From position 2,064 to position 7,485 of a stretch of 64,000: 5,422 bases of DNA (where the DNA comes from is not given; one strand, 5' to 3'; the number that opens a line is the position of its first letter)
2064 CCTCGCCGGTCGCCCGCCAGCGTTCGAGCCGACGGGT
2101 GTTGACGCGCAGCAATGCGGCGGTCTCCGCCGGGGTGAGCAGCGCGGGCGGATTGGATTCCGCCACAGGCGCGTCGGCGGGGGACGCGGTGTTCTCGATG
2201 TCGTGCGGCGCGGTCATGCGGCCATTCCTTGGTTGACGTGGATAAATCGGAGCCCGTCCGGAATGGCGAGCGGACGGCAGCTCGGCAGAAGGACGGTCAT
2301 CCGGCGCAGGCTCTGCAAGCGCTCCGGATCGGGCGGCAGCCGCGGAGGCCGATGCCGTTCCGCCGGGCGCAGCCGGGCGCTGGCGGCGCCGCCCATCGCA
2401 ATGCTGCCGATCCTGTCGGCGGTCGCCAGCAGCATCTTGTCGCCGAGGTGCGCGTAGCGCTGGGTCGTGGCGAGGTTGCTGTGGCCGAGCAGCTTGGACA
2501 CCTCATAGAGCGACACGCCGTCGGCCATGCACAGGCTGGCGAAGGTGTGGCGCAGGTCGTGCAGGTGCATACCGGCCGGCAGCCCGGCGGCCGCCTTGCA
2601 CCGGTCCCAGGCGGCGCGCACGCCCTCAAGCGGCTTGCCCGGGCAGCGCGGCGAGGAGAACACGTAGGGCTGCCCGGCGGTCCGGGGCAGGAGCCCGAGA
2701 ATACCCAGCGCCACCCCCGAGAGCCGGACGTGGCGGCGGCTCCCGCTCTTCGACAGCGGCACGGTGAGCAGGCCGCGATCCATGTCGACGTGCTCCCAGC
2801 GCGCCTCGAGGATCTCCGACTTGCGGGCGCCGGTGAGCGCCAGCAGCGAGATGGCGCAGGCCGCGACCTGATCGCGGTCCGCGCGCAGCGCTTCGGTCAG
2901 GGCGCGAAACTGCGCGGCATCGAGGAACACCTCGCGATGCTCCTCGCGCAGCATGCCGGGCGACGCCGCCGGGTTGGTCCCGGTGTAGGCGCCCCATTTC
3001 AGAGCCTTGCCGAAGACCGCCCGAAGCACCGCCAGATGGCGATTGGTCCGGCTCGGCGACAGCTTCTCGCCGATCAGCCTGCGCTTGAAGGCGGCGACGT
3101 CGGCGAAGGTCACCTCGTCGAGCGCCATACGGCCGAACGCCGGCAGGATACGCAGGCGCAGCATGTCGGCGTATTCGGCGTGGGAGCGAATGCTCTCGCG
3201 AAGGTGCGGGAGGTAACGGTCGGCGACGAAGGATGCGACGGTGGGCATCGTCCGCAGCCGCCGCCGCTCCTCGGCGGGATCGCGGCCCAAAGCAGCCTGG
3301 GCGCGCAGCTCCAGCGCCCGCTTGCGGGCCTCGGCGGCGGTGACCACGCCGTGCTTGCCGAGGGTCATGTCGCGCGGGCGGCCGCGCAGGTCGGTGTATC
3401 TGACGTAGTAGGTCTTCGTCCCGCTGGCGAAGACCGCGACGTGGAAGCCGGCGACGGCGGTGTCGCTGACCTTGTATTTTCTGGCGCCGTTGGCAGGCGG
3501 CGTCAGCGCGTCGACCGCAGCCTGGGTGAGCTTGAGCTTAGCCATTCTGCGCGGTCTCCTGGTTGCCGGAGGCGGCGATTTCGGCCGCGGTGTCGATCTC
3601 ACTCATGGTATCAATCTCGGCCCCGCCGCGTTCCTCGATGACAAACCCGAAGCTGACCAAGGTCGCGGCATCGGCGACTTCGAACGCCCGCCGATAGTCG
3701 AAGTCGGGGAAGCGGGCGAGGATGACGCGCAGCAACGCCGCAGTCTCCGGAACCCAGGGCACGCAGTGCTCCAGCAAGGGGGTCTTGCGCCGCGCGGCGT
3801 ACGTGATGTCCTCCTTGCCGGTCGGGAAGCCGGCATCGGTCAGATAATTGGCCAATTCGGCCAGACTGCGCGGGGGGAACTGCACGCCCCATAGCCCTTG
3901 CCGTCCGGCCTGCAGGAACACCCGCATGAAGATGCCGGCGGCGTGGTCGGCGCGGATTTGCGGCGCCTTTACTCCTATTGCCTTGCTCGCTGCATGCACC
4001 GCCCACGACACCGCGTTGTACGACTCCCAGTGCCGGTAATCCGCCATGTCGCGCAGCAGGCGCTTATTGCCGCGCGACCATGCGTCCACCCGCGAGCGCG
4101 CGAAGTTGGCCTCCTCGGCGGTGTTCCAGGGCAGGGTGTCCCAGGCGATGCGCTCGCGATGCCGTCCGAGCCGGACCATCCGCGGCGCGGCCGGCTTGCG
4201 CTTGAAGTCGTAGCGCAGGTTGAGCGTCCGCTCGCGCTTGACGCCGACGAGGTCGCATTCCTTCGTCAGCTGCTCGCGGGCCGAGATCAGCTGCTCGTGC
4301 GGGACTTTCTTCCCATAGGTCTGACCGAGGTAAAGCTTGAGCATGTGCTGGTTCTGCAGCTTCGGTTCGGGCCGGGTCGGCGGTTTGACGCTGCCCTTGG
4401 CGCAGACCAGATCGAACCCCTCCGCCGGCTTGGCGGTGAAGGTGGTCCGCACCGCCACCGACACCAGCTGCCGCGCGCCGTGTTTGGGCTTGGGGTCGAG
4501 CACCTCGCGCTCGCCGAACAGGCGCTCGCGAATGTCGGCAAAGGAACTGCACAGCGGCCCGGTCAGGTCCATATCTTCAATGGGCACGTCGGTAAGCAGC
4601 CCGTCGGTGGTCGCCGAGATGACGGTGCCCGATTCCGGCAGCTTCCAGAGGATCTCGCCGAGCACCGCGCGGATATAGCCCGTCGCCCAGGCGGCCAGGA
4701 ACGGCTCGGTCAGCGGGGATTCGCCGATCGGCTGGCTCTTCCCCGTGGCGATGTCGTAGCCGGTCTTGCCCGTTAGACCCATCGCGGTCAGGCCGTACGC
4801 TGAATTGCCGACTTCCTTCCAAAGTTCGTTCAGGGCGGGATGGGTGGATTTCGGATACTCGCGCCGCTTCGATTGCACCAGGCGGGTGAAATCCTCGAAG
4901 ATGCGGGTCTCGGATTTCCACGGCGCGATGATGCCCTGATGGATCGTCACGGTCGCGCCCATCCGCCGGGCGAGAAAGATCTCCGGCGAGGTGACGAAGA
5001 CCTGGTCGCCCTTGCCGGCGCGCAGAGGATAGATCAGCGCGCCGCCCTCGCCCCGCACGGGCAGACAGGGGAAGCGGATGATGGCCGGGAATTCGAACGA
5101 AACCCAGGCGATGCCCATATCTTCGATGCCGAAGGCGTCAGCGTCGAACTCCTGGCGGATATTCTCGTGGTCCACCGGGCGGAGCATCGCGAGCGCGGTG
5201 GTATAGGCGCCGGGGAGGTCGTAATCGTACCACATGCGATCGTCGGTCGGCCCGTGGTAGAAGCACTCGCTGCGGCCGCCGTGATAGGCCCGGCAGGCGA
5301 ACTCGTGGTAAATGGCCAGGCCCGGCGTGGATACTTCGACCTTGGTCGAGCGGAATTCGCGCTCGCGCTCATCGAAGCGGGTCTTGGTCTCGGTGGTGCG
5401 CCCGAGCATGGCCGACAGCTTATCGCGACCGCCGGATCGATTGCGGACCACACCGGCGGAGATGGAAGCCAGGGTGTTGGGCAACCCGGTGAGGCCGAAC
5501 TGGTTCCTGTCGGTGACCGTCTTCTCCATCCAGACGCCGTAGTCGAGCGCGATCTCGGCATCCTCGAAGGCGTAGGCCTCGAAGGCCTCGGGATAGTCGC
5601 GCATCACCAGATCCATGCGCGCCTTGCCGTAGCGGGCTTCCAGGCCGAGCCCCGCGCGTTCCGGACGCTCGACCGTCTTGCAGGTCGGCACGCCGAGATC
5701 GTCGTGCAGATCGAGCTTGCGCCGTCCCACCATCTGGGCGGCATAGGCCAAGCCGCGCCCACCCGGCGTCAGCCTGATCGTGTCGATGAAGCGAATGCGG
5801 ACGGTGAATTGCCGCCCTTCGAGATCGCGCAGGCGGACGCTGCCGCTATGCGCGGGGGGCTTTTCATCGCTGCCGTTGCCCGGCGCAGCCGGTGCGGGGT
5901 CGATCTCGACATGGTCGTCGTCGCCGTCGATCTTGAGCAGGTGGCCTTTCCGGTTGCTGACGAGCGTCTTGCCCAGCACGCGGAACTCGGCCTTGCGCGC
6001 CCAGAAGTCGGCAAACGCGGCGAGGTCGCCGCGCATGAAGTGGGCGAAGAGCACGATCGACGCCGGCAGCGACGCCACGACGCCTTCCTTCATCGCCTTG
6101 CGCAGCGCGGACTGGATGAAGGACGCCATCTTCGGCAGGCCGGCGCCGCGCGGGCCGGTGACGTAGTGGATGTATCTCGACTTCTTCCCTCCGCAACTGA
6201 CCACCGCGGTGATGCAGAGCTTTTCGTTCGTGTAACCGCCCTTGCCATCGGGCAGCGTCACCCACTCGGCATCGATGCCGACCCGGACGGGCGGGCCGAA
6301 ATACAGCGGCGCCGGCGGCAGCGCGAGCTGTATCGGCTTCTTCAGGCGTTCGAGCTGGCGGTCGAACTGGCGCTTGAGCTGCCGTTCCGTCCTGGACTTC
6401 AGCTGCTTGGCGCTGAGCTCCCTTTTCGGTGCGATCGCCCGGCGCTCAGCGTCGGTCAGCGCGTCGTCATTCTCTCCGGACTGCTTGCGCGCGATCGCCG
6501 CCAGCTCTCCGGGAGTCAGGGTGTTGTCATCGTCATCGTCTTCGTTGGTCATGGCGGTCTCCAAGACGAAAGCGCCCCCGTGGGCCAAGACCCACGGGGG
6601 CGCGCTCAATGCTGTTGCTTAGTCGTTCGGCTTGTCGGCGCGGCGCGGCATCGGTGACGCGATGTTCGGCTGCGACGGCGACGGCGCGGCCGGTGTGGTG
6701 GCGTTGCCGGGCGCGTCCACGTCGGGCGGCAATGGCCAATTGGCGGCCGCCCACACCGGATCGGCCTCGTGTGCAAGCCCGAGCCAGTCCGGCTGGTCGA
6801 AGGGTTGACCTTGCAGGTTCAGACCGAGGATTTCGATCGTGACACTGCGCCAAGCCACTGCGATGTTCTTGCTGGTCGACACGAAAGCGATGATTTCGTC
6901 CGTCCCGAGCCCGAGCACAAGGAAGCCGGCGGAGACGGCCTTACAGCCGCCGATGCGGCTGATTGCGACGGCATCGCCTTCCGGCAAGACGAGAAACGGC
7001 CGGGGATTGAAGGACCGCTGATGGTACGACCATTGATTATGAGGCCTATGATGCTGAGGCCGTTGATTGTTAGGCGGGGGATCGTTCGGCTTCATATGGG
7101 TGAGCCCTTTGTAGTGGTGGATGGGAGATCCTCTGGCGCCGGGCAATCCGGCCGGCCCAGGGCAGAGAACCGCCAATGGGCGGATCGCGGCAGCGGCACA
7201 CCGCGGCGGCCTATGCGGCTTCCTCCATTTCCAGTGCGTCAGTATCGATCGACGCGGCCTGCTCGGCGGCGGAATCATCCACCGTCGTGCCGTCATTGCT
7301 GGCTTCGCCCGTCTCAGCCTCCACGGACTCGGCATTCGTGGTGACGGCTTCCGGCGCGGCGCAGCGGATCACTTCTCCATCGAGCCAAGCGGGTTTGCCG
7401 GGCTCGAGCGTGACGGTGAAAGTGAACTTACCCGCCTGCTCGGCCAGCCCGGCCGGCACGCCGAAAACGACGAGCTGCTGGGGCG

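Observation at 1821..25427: Four same-orientation copies of a ~50-nt motif cut the island into three 7-8 kb cassettes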

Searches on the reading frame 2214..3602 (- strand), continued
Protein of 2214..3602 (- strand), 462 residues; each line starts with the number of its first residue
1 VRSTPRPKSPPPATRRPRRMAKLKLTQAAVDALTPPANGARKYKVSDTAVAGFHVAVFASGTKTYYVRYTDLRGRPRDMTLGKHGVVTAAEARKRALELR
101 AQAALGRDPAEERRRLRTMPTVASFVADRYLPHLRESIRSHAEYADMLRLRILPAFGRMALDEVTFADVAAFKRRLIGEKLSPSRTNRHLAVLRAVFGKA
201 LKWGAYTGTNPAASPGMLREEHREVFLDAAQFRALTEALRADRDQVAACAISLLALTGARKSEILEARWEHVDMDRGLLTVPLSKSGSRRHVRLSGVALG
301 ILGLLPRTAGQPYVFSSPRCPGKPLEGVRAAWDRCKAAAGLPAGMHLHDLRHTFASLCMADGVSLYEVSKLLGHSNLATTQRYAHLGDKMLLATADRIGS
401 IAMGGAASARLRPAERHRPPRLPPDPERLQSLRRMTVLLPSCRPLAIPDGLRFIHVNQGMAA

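Call 79: find_related_loci(query=L015:6875-9889:+, collection=viral_contigs, flank=10000)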
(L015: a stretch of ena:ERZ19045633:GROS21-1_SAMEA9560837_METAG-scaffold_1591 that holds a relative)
Query L015:6875-9889:+ (1004 aa) in viral_contigs; peptide patterns used: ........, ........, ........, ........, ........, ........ (x = any residue, [..] = any of these).
2 stretches matched a pattern, but none encodes a relative of the query by tblastn (E <= 1e-3).

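Call 86: search_protein_families(library=ncbifam, proteins=[L015:6875-9889:+, P0001], max_evalue=0.001)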
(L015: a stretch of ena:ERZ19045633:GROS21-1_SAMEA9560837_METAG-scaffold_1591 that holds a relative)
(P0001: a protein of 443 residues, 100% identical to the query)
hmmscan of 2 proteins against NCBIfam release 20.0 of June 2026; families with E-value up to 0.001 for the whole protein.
L015:6875-9889:+ (1004 aa): 0 families

P0001 (443 aa): 9 families
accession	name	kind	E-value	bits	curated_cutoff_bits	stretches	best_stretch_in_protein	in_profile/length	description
NF040815.2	recomb_XerA_Arch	equivalog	1e-24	87.5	220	1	136-370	29-257/263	site-specific tyrosine recombinase/integron integrase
TIGR02224.1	recomb_XerC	equivalog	2.5e-22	79.6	335.15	1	140-372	39-282/295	tyrosine recombinase XerC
NF001399.0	PRK00283.1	subfamily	7.3e-17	61.5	279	1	138-372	44-288/300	tyrosine recombinase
TIGR02225.1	recomb_XerD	equivalog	9e-16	58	329.6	1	141-374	37-281/290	site-specific tyrosine recombinase XerD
TIGR02249.1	integrase_gron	subfamily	9.6e-12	44.9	265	1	314-369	247-302/315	integron integrase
NF007246.0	PRK09692.1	domain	2e-09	36.6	434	1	213-333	219-341/413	integrase domain-containing protein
NF003462.0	PRK05084.1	equivalog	2.2e-09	36.5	267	1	328-378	305-355/360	tyrosine recombinase XerS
NF011946.0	PRK15417.1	equivalog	7.5e-07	28.6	435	1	311-367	259-315/337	integron integrase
NF002331.0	PRK01287.1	subfamily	1.8e-06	27.2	371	1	155-368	88-313/365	site-specific tyrosine recombinase XerC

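Call 87: search_solved_structures(query=L015:6875-9889:+, max_evalue=0.01)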
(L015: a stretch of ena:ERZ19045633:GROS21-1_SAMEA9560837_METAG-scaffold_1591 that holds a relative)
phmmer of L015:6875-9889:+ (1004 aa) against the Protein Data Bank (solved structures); distinct sequences matched with E-value up to 0.01: 0.

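Call 88: search_dna_similar(query=L015:6875-9889:+, collection=plasmids, mode=protein, max_evalue=0.00001, max_rows=15)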
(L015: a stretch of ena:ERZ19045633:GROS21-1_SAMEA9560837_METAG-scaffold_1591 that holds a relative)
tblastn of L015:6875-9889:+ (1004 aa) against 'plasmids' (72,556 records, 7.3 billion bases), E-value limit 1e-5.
Records with a match: 35; places in all: 35; records where one place covers at least 80% of the query: 0.
Best place of each record, by identity: <60% 35.
By first word of the organism name: Pseudosulfitobacter 30; Fusobacterium 5.
By predicted mobility (MOB-suite, as given by PLSDB): non-mobilizable 35.
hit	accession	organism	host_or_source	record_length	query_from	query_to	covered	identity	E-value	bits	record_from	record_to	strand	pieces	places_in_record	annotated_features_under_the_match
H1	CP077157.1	Fusobacterium nucleatum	Homo sapiens,Oral cavity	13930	376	814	44%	25.4%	3e-20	104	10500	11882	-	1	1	hypothetical protein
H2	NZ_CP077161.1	Fusobacterium polymorphum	Homo sapiens,resected colorectal tumor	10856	415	814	40%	26.6%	9e-19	100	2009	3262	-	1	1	hypothetical protein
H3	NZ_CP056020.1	Fusobacterium vincentii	Homo sapiens,cell culture,Colorectal ...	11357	413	814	40%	25.2%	9e-18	97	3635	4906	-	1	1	hypothetical protein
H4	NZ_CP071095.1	Fusobacterium polymorphum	Homo sapiens,whole organism,Gut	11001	415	814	40%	24.4%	1e-16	93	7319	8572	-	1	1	hypothetical protein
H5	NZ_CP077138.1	Fusobacterium polymorphum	-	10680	376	725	35%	26.0%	6e-16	91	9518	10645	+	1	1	none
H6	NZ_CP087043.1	Pseudosulfitobacter pseudonitzschiae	Mediolabrus comicus,The surface ...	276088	479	657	18%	32.6%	2e-13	83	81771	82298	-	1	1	hypothetical protein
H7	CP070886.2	Pseudosulfitobacter pseudonitzschiae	Skeletonema costatum,The surface ...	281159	479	657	18%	32.6%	2e-13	83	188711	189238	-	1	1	hypothetical protein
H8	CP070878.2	Pseudosulfitobacter pseudonitzschiae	Skeletonema costatum,The surface ...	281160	479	657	18%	32.6%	2e-13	83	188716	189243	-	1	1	hypothetical protein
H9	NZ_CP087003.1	Pseudosulfitobacter pseudonitzschiae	Skeletonema costatum,The surface ...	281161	479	657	18%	32.6%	2e-13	83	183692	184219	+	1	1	hypothetical protein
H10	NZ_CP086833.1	Pseudosulfitobacter pseudonitzschiae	Trieres chinensis,The surface seawater ...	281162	479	657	18%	32.6%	2e-13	83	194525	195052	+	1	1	hypothetical protein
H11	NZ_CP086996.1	Pseudosulfitobacter pseudonitzschiae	Skeletonema costatum,The surface ...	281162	479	657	18%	32.6%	2e-13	83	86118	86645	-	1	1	hypothetical protein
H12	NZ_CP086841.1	Pseudosulfitobacter pseudonitzschiae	Trieres chinensis,The surface seawater ...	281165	479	657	18%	32.6%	2e-13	83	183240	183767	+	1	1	hypothetical protein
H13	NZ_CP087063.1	Pseudosulfitobacter pseudonitzschiae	Mediolabrus comicus,The surface ...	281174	479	657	18%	32.6%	2e-13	83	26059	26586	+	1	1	hypothetical protein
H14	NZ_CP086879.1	Pseudosulfitobacter pseudonitzschiae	Skeletonema costatum,The surface ...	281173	479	657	18%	32.6%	2e-13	83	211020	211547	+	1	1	hypothetical protein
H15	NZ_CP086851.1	Pseudosulfitobacter pseudonitzschiae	Skeletonema costatum,The surface ...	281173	479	657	18%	32.6%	2e-13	83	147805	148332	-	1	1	hypothetical protein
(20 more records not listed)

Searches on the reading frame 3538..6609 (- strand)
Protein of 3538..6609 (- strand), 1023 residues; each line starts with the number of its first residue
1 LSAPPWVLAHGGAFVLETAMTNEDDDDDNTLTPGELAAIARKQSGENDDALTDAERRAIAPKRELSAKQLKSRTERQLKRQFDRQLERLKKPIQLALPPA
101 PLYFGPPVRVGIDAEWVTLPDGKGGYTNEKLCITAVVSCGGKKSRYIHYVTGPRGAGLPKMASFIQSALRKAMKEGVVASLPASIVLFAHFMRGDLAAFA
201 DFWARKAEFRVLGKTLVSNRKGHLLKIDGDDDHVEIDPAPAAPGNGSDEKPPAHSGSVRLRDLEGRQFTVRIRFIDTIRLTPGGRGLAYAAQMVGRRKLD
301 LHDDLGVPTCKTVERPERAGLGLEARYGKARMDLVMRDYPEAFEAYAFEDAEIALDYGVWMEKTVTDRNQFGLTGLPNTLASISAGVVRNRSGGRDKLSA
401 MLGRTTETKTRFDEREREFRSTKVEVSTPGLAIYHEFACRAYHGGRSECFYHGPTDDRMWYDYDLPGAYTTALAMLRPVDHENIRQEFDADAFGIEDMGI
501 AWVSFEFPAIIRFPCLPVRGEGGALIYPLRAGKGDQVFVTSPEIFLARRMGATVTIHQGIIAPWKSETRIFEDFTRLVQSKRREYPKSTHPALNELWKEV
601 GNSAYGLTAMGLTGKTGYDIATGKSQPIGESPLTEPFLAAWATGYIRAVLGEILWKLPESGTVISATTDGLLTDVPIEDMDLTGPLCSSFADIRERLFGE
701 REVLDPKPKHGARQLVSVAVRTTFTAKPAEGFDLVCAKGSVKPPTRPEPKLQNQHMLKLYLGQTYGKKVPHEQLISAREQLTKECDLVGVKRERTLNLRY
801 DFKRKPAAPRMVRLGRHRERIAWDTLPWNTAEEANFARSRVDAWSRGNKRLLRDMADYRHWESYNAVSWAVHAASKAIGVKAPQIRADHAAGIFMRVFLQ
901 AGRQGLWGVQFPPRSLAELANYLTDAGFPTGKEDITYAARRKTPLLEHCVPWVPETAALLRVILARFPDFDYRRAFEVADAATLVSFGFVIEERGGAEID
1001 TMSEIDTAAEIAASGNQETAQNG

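Call 9: search_protein_families(library=pfam, proteins=[window:3538-6609:-], max_evalue=0.001)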
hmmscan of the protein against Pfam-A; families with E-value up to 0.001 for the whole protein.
window:3538-6609:- (1023 aa): 1 family
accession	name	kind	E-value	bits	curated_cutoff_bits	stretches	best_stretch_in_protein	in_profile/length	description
PF03175.18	DNA_pol_B_2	-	7.7e-08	32.1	25.8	1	440-620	211-397/468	DNA polymerase type B, organellar and viral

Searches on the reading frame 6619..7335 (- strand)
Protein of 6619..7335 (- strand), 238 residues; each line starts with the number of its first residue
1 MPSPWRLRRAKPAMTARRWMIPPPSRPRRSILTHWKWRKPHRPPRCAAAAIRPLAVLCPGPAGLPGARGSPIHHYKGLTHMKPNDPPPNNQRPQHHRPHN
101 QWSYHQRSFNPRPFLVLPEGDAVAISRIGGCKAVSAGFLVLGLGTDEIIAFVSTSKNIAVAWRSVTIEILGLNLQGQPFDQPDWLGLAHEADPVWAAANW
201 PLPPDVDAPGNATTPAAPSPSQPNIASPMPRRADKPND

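Call 9: search_protein_families(library=pfam, proteins=[window:6619-7335:-], max_evalue=0.001)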
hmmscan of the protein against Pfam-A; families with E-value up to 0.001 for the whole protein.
window:6619-7335:- (238 aa): 0 families

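Call 84: search_protein_families(library=padloc, proteins=[window:6619-7335:-], max_evalue=0.001)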
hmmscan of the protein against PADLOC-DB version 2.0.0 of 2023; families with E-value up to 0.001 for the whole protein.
window:6619-7335:- (238 aa): 0 families

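Call 86: search_protein_families(library=ncbifam, proteins=[window:6619-7335:-], max_evalue=0.001)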
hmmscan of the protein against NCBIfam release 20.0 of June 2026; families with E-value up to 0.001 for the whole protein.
window:6619-7335:- (238 aa): 0 families
